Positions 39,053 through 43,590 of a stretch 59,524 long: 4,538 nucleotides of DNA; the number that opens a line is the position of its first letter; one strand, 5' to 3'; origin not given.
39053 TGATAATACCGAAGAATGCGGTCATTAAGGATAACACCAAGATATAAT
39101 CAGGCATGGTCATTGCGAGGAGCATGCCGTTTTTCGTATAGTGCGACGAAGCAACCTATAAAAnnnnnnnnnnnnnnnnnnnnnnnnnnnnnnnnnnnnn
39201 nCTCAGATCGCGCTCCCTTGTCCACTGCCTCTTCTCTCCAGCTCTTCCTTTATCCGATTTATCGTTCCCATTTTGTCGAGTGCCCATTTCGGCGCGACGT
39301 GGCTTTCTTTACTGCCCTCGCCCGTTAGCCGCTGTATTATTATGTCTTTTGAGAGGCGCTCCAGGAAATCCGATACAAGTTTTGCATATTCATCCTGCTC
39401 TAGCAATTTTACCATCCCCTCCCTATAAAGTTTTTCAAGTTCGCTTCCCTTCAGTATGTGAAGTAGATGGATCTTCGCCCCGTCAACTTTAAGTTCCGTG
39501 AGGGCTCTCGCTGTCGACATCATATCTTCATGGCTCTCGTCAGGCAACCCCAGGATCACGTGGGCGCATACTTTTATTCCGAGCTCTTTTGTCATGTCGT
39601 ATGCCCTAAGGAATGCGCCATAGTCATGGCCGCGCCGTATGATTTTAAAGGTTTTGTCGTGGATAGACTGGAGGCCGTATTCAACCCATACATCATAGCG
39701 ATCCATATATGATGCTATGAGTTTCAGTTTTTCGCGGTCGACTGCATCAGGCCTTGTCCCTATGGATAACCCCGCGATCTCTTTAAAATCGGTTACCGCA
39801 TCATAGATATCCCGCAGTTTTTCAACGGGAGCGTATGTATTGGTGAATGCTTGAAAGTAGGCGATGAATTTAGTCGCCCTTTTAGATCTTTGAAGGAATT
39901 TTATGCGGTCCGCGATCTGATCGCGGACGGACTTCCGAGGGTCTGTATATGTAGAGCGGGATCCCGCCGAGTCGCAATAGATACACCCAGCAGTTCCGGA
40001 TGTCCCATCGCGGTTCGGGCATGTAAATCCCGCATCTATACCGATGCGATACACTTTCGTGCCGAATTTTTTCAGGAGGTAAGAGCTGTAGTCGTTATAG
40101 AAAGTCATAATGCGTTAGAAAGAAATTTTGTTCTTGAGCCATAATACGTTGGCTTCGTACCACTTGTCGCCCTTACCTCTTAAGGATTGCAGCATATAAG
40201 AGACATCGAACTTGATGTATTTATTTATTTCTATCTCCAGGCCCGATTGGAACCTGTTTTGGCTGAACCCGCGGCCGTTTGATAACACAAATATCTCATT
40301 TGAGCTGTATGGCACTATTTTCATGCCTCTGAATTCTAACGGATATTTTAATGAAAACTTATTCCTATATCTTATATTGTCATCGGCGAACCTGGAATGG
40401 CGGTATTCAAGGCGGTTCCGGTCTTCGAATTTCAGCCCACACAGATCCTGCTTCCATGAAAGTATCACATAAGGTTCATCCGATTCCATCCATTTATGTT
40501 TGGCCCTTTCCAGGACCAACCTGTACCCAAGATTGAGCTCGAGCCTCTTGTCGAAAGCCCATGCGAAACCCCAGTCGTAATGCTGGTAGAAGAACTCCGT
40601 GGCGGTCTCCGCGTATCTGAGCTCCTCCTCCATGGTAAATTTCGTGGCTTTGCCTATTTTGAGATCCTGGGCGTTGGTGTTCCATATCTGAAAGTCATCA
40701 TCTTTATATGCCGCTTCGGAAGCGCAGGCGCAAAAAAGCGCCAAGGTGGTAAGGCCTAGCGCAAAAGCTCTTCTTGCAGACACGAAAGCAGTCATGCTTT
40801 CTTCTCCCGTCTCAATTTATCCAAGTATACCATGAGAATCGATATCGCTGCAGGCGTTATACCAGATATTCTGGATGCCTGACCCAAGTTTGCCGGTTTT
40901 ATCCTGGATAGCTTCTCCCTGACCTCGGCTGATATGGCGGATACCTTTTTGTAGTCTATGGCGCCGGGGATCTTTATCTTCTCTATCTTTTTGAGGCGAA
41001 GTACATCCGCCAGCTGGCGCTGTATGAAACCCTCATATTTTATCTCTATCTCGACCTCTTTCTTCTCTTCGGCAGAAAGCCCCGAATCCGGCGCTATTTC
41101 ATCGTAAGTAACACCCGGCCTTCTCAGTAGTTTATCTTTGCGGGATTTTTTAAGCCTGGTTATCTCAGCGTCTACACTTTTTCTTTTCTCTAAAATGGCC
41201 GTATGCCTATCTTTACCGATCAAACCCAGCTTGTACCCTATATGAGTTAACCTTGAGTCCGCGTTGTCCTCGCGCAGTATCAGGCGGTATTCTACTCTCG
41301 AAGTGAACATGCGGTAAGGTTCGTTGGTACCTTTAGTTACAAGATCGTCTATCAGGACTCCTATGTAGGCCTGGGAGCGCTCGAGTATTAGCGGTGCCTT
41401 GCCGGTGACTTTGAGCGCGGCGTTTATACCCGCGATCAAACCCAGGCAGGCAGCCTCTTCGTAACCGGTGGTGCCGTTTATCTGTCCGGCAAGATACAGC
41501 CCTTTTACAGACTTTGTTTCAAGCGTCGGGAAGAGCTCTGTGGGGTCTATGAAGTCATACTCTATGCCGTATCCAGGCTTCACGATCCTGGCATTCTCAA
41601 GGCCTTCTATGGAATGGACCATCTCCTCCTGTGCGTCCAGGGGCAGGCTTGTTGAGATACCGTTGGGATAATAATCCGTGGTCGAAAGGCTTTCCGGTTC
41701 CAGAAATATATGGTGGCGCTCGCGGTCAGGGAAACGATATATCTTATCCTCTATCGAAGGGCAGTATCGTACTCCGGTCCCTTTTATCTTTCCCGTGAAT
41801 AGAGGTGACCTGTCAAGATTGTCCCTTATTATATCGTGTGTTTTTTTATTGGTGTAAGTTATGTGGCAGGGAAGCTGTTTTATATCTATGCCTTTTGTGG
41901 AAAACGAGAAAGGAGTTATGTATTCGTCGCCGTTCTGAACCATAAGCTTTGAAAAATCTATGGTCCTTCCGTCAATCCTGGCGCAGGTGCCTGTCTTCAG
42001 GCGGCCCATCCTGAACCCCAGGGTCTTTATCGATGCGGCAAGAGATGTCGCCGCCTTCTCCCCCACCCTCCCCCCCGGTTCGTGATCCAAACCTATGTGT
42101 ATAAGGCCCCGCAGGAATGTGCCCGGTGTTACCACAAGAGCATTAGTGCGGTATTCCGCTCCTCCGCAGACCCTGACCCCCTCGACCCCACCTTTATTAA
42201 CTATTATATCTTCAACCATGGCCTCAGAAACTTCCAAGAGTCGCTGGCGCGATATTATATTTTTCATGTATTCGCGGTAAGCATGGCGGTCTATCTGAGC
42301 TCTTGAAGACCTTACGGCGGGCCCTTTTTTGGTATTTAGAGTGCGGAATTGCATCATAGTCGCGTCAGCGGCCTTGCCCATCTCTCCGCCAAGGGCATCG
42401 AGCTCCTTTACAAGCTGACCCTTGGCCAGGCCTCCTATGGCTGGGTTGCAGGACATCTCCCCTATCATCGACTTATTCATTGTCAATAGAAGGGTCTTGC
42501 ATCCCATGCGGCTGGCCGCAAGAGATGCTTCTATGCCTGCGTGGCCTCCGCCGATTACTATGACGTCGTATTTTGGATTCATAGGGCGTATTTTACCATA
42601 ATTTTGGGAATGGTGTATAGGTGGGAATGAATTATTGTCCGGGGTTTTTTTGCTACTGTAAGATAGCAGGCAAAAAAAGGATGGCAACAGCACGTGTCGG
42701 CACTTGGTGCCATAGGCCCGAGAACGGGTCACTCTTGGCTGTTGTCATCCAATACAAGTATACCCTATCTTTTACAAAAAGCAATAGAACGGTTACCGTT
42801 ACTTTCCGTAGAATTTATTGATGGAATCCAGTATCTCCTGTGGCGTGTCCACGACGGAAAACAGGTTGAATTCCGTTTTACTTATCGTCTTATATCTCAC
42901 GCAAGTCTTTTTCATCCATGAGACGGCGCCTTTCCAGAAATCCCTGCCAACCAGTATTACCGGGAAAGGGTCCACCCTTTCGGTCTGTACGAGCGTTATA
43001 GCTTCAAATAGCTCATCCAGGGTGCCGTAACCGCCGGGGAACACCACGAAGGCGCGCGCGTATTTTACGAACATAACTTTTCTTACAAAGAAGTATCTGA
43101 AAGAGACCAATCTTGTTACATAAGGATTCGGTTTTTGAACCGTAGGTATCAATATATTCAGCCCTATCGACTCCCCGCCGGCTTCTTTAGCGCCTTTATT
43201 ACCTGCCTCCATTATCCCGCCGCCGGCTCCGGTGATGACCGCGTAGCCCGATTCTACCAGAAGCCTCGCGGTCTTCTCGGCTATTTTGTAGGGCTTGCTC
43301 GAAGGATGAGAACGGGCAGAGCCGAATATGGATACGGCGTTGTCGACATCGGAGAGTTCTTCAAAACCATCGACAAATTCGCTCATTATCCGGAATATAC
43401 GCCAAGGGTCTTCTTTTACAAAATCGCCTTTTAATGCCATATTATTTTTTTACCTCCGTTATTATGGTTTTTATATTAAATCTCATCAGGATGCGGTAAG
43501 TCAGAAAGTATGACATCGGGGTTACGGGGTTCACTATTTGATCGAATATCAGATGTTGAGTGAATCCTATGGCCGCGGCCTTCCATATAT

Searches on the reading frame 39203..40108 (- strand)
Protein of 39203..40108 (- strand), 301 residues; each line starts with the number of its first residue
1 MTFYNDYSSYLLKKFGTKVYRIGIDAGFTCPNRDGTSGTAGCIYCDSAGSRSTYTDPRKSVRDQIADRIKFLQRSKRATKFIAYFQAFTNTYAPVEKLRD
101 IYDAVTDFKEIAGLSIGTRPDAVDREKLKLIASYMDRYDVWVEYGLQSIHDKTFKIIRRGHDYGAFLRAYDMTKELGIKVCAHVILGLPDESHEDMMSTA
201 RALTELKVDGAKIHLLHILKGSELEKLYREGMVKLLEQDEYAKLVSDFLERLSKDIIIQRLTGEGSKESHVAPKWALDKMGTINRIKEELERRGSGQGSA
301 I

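Call 15: search_protein_families(library=pfam, proteins=[window:39203-40108:-], max_evalue=0.00001)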
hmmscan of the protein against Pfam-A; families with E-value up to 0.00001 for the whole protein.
window:39203-40108:- (301 aa): 2 families
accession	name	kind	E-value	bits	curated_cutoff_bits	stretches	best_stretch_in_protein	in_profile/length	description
PF16199.10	Radical_SAM_C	-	9.8e-28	96.5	31.9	1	208-292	1-85/85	Radical_SAM C-terminal domain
PF04055.27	Radical_SAM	-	1.1e-18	68.4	29.5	1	40-202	9-165/166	Radical SAM superfamily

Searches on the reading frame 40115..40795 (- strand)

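Call 15: search_protein_families(library=pfam, proteins=[window:40115-40795:-], max_evalue=0.00001)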
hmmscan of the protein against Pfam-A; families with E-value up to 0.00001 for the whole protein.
window:40115-40795:- (226 aa): 1 family
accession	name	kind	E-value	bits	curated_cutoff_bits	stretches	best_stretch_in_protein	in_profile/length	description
PF10677.15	DUF2490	-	1.9e-28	99.9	29.8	1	35-212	1-184/186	Protein of unknown function (DUF2490)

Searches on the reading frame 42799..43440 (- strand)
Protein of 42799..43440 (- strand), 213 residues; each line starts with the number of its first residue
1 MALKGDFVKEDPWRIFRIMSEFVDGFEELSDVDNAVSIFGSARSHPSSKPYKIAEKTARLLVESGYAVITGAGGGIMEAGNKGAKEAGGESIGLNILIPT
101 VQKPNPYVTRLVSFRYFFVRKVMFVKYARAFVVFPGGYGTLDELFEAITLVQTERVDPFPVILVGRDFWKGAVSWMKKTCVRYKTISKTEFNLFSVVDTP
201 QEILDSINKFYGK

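Call 15: search_protein_families(library=pfam, proteins=[window:42799-43440:-], max_evalue=0.00001)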
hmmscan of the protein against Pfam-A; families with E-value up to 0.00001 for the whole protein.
window:42799-43440:- (213 aa): 2 families
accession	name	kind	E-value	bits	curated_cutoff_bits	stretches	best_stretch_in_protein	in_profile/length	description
PF03641.19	Lysine_decarbox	-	2e-36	125.5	27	1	77-206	1-130/131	Possible lysine decarboxylase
PF18306.6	LDcluster4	-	1.5e-15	57.6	26.3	1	35-149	3-115/151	SLOG cluster4 family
